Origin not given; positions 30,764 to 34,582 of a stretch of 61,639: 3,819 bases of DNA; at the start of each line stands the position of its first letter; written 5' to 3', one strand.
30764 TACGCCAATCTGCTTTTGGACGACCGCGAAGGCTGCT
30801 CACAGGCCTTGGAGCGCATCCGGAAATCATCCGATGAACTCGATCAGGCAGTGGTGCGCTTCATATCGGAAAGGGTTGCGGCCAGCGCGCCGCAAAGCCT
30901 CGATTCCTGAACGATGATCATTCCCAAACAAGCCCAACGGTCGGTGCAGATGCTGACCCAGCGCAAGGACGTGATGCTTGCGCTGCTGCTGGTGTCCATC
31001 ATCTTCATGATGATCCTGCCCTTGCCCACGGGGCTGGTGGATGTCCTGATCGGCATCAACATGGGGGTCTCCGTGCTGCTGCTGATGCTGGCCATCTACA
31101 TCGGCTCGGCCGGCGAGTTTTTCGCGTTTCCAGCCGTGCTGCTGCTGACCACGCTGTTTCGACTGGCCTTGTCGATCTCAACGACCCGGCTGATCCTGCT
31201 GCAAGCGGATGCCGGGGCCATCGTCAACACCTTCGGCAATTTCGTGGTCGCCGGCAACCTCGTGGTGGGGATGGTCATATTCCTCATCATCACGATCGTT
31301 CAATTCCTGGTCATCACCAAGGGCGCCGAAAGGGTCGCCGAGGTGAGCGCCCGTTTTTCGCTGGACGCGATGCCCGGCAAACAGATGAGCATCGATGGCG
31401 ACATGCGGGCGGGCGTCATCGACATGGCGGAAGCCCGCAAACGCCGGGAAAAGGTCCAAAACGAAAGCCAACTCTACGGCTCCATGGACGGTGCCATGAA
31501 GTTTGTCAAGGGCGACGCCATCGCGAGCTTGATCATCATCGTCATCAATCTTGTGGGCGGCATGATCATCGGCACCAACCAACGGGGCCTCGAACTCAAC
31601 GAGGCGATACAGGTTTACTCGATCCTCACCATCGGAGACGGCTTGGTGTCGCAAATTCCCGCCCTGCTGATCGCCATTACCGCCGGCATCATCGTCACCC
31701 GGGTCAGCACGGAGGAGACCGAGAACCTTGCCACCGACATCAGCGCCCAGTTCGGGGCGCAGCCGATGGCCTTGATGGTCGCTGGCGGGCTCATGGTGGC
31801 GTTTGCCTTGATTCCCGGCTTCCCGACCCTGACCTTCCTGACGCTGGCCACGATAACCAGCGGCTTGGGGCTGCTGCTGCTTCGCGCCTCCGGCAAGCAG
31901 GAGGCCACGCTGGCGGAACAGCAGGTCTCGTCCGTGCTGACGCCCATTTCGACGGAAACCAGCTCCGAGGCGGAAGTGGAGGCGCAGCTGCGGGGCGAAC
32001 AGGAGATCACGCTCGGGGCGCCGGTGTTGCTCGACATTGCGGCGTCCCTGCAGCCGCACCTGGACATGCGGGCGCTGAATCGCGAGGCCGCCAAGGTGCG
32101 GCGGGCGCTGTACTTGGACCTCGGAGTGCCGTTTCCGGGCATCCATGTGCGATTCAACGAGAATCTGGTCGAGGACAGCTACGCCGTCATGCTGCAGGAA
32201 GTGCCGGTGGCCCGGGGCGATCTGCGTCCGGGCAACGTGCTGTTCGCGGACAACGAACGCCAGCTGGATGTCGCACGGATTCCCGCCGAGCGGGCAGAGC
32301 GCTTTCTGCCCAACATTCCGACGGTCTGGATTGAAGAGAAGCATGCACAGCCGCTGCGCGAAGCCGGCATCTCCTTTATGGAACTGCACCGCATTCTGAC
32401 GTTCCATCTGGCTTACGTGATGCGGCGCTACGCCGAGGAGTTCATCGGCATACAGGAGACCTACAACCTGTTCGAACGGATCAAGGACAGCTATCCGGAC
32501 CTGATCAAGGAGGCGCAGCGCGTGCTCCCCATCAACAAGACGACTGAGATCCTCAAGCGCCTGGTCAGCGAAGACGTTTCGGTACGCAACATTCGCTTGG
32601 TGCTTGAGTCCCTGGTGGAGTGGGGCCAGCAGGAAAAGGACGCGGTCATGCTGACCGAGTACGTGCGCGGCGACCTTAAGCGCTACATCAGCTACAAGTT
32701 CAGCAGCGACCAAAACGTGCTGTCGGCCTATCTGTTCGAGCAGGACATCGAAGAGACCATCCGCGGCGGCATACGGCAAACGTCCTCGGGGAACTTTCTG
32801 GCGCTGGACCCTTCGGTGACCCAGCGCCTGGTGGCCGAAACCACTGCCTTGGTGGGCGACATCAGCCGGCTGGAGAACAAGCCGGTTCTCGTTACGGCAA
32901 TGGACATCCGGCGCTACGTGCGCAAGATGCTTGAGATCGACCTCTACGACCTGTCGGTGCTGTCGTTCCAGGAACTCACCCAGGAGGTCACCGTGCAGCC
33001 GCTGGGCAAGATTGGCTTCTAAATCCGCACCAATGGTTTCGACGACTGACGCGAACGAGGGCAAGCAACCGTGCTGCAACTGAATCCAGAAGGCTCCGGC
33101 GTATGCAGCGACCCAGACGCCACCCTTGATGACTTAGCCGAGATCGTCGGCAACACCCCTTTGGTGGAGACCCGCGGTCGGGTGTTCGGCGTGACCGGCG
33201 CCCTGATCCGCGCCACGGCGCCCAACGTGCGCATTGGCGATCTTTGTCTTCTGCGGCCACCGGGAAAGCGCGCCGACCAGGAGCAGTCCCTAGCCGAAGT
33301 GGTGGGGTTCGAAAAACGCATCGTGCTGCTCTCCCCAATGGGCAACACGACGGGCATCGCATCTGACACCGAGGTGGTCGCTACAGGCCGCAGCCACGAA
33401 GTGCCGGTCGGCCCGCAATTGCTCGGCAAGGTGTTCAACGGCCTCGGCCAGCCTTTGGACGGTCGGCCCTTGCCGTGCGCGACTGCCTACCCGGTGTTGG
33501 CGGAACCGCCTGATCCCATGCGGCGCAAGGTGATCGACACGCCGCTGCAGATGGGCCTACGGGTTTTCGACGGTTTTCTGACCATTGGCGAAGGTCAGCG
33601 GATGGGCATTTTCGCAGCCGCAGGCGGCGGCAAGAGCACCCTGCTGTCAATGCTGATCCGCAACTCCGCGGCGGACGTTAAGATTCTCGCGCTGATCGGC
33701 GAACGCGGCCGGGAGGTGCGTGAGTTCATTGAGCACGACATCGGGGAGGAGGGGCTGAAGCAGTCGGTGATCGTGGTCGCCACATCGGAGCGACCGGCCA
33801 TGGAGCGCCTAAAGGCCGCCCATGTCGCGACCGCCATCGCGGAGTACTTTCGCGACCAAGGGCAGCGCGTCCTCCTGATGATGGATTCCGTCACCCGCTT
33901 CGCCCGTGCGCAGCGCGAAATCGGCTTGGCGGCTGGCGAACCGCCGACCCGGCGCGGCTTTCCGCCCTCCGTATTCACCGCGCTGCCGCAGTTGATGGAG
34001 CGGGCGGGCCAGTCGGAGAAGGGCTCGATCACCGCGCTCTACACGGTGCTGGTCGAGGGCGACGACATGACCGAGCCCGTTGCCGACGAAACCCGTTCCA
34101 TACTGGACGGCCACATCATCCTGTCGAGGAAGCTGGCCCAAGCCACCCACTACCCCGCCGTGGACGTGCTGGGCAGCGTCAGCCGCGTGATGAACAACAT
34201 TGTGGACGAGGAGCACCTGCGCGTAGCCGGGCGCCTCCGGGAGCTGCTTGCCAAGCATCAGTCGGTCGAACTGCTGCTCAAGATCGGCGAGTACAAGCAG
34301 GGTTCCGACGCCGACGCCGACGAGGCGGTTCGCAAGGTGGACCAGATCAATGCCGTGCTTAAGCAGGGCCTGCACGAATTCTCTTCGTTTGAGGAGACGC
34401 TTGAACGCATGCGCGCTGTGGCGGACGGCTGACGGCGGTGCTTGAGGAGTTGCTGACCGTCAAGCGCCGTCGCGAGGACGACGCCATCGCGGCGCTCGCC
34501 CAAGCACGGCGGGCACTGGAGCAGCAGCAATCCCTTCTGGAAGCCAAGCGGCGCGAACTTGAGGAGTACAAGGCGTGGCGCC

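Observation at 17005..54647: About 37-kb injectisome island between housekeeping blocks, mixing Ysc-type and Esc/Ssa/Bsc-type gene-order features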

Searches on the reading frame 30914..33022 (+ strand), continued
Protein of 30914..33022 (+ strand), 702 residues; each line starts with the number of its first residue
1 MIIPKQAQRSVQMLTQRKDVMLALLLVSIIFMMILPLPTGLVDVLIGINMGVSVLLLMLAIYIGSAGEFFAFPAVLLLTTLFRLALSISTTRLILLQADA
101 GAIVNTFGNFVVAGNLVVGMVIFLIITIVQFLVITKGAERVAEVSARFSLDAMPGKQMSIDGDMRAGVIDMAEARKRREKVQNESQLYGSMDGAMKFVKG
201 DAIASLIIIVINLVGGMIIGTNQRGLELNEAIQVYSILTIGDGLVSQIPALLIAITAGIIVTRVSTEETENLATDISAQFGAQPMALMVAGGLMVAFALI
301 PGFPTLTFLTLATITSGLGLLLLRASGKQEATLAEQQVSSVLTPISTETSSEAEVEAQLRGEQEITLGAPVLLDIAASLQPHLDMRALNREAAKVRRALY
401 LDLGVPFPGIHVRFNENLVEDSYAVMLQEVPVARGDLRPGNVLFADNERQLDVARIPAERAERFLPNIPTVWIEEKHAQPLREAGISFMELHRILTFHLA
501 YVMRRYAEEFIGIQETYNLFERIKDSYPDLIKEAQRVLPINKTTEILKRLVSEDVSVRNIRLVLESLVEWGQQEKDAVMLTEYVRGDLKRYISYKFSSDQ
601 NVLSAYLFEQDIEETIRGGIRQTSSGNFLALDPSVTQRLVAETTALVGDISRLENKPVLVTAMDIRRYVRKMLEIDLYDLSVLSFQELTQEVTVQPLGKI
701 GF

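Call 41: get_annotated_region(hit=H1, flank=20000)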
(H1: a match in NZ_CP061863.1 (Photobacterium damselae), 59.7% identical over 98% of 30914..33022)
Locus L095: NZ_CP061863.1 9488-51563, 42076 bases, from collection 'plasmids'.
description: Photobacterium damselae subsp. piscicida strain AS-16-0555-7 plasmid unnamed1, complete sequence
organism: Photobacterium damselae (NCBI taxid 38294)
taxonomy: Bacteria; Pseudomonadota; Gammaproteobacteria; Vibrionales; Vibrionaceae; Photobacterium; Photobacterium damselae
host: -; source: Seriola lalandi,cell culture,caudal kidney; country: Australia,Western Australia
typing (MOB-suite, as given by PLSDB): non-mobilizable
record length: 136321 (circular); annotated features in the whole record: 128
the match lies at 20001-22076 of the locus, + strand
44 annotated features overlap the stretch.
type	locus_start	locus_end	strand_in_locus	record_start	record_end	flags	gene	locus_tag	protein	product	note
CDS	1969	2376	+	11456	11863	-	-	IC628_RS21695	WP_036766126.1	YscW family type III secretion system pilotin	-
CDS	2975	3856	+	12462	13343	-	-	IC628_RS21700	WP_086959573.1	AraC family transcriptional regulator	-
CDS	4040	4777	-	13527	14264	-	-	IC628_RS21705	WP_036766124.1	IS6 family transposase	-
CDS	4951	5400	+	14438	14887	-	-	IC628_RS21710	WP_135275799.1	type III secretion system chaperone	-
CDS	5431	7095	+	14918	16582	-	-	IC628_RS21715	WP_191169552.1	hypothetical protein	-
CDS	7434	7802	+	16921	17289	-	-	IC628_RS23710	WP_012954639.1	hypothetical protein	-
CDS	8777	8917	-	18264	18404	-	-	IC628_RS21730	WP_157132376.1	hypothetical protein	-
CDS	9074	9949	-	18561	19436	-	-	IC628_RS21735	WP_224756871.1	protein-tyrosine phosphatase family protein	GO:0006470 - protein dephosphorylation [Evidence IEA]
CDS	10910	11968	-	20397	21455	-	sctU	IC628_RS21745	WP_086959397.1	type III secretion system export apparatus subunit SctU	GO:0030254 - protein secretion by the type III secretion system [Evidence IEA]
CDS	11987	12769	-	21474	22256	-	sctT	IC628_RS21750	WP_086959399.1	type III secretion system export apparatus subunit SctT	GO:0030254 - protein secretion by the type III secretion system [Evidence IEA]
CDS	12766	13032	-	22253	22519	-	sctS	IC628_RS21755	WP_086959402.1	type III secretion system export apparatus subunit SctS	GO:0030254 - protein secretion by the type III secretion system [Evidence IEA]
CDS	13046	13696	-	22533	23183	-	vscR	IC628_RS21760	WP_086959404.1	SctR family type III secretion system export apparatus subunit VscR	-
CDS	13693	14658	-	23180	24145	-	sctQ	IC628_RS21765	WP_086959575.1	type III secretion system cytoplasmic ring protein SctQ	GO:0030254 - protein secretion by the type III secretion system [Evidence IEA]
CDS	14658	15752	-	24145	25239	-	-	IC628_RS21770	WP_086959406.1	type III secretion system needle length determinant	-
CDS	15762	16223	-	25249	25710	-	-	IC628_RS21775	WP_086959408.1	YscO family type III secretion system apparatus protein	-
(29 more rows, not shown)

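Call 42: get_annotated_region(hit=H21, flank=12000)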
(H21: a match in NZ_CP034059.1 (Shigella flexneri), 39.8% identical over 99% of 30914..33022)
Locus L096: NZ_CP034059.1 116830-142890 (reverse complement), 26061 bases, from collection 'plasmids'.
description: Shigella flexneri strain FDAARGOS_535 plasmid unnamed1, complete sequence
organism: Shigella flexneri (NCBI taxid 623)
taxonomy: Bacteria; Pseudomonadota; Gammaproteobacteria; Enterobacterales; Enterobacteriaceae; Shigella; Shigella flexneri
host: -; source: Homo sapiens,stool; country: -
typing (MOB-suite, as given by PLSDB): mobilizable; replicon IncFIA,IncFIC; relaxase MOBF,MOBF,MOBF,MOBP
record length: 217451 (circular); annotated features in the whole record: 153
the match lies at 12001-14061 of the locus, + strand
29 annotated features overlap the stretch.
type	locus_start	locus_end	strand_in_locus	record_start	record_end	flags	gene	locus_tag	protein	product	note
CDS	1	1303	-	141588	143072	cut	icsB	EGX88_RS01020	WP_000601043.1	type III secretion system effector IcsB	-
CDS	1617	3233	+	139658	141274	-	-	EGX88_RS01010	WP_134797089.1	type III secretion system effector inositol phosphate phosphatase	-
CDS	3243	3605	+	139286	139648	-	ipgE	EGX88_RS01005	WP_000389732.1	type III secretion system chaperone IpgE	-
CDS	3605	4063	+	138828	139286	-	ipgF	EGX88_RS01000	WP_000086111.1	type III secretion system lytic transglycosylase IpgF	-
CDS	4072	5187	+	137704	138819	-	mxiG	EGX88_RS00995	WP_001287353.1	type III secretion system protein MxiG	-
CDS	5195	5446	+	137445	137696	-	mxiH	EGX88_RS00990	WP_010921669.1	type III secretion system needle filament protein MxiH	-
CDS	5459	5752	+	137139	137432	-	mxiI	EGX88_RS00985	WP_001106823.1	type III secretion system inner rod protein MxiI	-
CDS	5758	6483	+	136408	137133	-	mxiJ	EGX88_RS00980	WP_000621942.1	SctJ family type III secretion inner membrane ring lipoprotein Mxi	-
CDS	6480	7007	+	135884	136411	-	-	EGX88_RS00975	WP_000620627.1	type III secretion apparatus protein OrgA/MxiK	GO:0030254 - protein secretion by the type III secretion system [Evidence IEA]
CDS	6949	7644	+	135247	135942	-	mxiN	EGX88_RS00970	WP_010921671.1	Mxi-Spa type III secretion system linker protein MxiN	-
CDS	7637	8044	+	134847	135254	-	mxiM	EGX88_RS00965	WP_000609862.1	type III secretion system protein MxiM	-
CDS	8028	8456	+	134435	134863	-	mxiM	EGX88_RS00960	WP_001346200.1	type III secretion system pilotin MxiM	-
CDS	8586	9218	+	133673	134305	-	mxiE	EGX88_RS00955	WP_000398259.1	type III secretion system transcriptional activator MxiE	-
CDS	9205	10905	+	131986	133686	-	mxiD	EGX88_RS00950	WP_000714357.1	type III secretion system secretin MxiD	-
CDS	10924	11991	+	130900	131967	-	mxiC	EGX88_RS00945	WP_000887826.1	type III secretion system gatekeeper subunit MxiC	-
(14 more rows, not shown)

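Call 43: get_annotated_region(hit=H12, flank=12000)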
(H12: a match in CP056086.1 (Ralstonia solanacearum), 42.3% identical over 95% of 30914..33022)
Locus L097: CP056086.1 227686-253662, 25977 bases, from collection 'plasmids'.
description: Ralstonia solanacearum strain FJAT91-F8 plasmid plas1, complete sequence
organism: Ralstonia solanacearum (NCBI taxid 305)
taxonomy: Bacteria; Pseudomonadota; Betaproteobacteria; Burkholderiales; Burkholderiaceae; Ralstonia; Ralstonia solanacearum
host: -; source: cell clture; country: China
typing (MOB-suite, as given by PLSDB): mobilizable; relaxase MOBP
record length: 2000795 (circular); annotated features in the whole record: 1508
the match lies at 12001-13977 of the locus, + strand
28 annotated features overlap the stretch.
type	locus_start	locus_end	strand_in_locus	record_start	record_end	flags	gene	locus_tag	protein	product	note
CDS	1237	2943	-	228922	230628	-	sctC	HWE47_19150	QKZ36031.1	type III secretion system outer membrane ring subunit SctC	-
CDS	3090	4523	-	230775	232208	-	hrpB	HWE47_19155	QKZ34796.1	transcriptional regulator HrpB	-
CDS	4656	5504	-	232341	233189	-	sctT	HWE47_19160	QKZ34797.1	type III secretion system export apparatus subunit SctT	-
CDS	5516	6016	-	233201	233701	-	-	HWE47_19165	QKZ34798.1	type III secretion protein HrpB7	-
CDS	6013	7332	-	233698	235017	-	sctN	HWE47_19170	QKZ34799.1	type III secretion system ATPase SctN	-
CDS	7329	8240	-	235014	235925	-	sctL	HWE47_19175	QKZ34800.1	type III secretion system stator protein SctL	-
CDS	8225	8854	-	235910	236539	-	-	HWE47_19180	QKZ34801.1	type III secretion protein HrpB4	-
CDS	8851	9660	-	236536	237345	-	sctJ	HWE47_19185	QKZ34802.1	type III secretion inner membrane ring lipoprotein SctJ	-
CDS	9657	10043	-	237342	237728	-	-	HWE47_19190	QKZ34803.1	type III secretion protein HrpB2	-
CDS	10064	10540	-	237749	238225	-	-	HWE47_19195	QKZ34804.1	HrpB1 family type III secretion system apparatus protein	-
CDS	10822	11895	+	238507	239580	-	sctU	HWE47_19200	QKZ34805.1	type III secretion system export apparatus subunit SctU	-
CDS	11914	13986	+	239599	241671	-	sctV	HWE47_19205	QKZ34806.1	type III secretion system export apparatus subunit SctV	-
CDS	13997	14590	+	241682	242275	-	sctP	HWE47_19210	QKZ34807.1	type III secretion system protein SctP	-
CDS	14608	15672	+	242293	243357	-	sctQ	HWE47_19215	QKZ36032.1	type III secretion system cytoplasmic ring protein SctQ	-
CDS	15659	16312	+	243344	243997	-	sctR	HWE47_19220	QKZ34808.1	type III secretion system export apparatus subunit SctR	-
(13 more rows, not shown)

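Call 44: get_annotated_region(hit=H24, flank=15000)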
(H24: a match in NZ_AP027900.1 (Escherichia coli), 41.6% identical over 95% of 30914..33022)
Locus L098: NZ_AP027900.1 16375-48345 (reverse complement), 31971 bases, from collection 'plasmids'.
description: Escherichia coli strain 2018-10-2CC plasmid p2018-10-2CC_1, complete sequence
organism: Escherichia coli (NCBI taxid 562)
taxonomy: Bacteria; Pseudomonadota; Gammaproteobacteria; Enterobacterales; Enterobacteriaceae; Escherichia; Escherichia coli
host: -; source: -; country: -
typing (MOB-suite, as given by PLSDB): conjugative; replicon IncFIA,IncFIB,IncFIC; relaxase MOBF; mating-pair formation MPF_F
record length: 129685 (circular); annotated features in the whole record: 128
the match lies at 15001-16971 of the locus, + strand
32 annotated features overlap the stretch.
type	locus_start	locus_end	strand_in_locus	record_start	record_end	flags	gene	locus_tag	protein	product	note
CDS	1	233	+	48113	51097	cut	-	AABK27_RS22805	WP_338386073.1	Tn3 family transposase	-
CDS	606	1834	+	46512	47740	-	-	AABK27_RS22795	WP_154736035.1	IS3 family transposase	-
CDS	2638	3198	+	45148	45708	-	-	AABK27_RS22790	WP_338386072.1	fimbrial protein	-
CDS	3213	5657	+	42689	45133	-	faeD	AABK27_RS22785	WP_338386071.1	F4 (K88) fimbrial usher FaeD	-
CDS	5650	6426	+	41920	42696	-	faeE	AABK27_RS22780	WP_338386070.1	F4 (K88) fimbrial chaperone FaeE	-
CDS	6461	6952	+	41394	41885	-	faeF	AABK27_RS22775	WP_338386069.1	F4 (K88) fimbria minor subunit FaeF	-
CDS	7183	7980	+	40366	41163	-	-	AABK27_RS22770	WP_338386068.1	hypothetical protein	-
CDS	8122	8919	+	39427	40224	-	faeH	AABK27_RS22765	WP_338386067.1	F4 (K88) fimbria minor subunit FaeH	-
CDS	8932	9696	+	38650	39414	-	faeI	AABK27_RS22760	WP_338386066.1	F4 (K88) fimbria minor subunit FaeI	-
CDS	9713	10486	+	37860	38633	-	faeJ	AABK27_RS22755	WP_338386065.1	F4 (K88) fimbria accessory protein FaeJ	-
CDS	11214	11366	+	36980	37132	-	-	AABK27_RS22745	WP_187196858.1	PerC family transcriptional regulator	-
CDS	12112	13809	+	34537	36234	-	sctC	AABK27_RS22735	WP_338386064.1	type III secretion system outer membrane ring subunit SctC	-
CDS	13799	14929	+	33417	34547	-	sctW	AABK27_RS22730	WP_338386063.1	type III secretion system gatekeeper subunit SctW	GO:0050709 - negative regulation of protein secretion [Evidence IEA]; GO:0030254 - protein secretion by the type III ...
CDS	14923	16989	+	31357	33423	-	-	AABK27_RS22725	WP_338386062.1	EscV/YscV/HrcV family type III secretion system export apparatus protein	-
CDS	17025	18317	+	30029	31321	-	sctN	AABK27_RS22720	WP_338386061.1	type III secretion system ATPase SctN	-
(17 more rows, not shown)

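Call 52: search_protein_families(library=pfam, proteins=[L090:6162-7796:+, L090:7832-8626:+], max_evalue=0.001)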
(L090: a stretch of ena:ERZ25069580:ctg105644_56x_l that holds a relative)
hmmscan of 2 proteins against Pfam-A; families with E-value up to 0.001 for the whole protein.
L090:6162-7796:+ (544 aa): 1 family
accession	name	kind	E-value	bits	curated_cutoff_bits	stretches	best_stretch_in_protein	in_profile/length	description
PF09483.15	HpaP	-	0.00062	20.3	23.8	0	432-514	6-89/90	Type III secretion protein (HpaP)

L090:7832-8626:+ (264 aa): 1 family
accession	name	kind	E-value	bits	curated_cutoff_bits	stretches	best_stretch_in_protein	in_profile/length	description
PF01052.25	FliMN_C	-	9.1e-07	29.2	23.8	1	185-243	2-58/73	Type III flagellar switch regulator (C-ring) FliN C-term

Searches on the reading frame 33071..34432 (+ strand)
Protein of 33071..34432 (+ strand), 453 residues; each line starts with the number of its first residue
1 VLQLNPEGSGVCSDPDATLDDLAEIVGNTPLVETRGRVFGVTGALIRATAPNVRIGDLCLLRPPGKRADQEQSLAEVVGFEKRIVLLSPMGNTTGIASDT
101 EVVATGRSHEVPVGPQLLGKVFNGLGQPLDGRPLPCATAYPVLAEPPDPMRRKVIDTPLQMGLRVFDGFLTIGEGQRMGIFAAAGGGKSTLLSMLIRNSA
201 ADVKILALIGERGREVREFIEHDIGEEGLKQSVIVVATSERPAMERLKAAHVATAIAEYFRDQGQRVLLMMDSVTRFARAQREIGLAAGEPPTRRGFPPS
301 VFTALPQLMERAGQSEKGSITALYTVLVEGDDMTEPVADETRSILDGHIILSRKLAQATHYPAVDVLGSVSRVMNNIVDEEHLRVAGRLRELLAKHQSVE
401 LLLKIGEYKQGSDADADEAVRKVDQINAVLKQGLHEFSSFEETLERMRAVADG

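Call 5: search_protein_families(library=pfam, proteins=[window:33071-34432:+], max_evalue=0.01)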
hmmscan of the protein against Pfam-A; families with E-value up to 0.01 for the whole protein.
window:33071-34432:+ (453 aa): 4 families
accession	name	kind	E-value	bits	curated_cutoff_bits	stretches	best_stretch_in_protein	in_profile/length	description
PF00006.31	ATP-synt_ab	-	1.4e-89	299.8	29.5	1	162-371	1-213/213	ATP synthase alpha/beta family, nucleotide-binding domain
PF18269.6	T3SS_ATPase_C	-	4.7e-24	84.5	22.7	1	378-448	1-71/72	T3SS EscN ATPase C-terminal domain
PF02874.29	ATP-synt_ab_N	-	4e-08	34.1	20.9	1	39-106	2-69/69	ATP synthase alpha/beta family, beta-barrel domain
PF00005.33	ABC_tran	-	0.0073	17.4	25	0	170-201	6-37/137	ABC transporter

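Call 12: search_solved_structures(query=window:33071-34432:+, max_evalue=1e-40)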
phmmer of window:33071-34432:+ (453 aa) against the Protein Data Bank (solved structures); distinct sequences matched with E-value up to 1e-40: 100 (the best 60 are shown).
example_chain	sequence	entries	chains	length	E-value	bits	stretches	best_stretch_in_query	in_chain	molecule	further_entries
9e58_A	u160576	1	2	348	1e-156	525.4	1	108-448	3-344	Type 3 secretion system ATPase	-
9dmd_A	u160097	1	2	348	7.1e-156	522.7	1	108-448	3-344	Type 3 secretion system ATPase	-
6njo_A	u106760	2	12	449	3.7e-125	421.5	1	34-448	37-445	Translocator EscN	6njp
2obl_A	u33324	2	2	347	2.3e-118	399.1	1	108-448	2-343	EscN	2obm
4nph_A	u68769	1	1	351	6.6e-115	387.7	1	110-448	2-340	Probable secretion system apparatus ATP synthase SsaN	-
5b0o_A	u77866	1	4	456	5.3e-108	365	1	19-447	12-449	Flagellum-specific ATP synthase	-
2dpy_A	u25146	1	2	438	1.7e-107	363.3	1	30-447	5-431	Flagellum-specific ATP synthase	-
9wd4_A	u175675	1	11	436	2.5e-105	356.2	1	41-451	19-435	Type 3 secretion system ATPase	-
9wf0_A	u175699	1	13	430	2.7e-105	356.1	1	41-451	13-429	Type 3 secretion system ATPase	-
6rad_A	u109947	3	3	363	8.7e-95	321.4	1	106-452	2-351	Secretory apparatus ATP synthase (Associated with virulence) | ATP synthase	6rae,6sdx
5ybh_A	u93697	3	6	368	1.9e-93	317.1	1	103-446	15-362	Probable ATP synthase SpaL/MxiB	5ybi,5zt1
5swj_A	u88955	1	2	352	7.2e-93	315.1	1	112-446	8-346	Probable ATP synthase SpaL/MxiB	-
6n76_A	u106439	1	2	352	3.6e-92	312.8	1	112-446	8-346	ATP synthase SpaL/MxiB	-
6n72_A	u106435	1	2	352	3.6e-92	312.8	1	112-446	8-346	ATP synthase SpaL/MxiB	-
6n74_A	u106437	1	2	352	3.6e-92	312.8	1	112-446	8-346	ATP synthase SpaL/MxiB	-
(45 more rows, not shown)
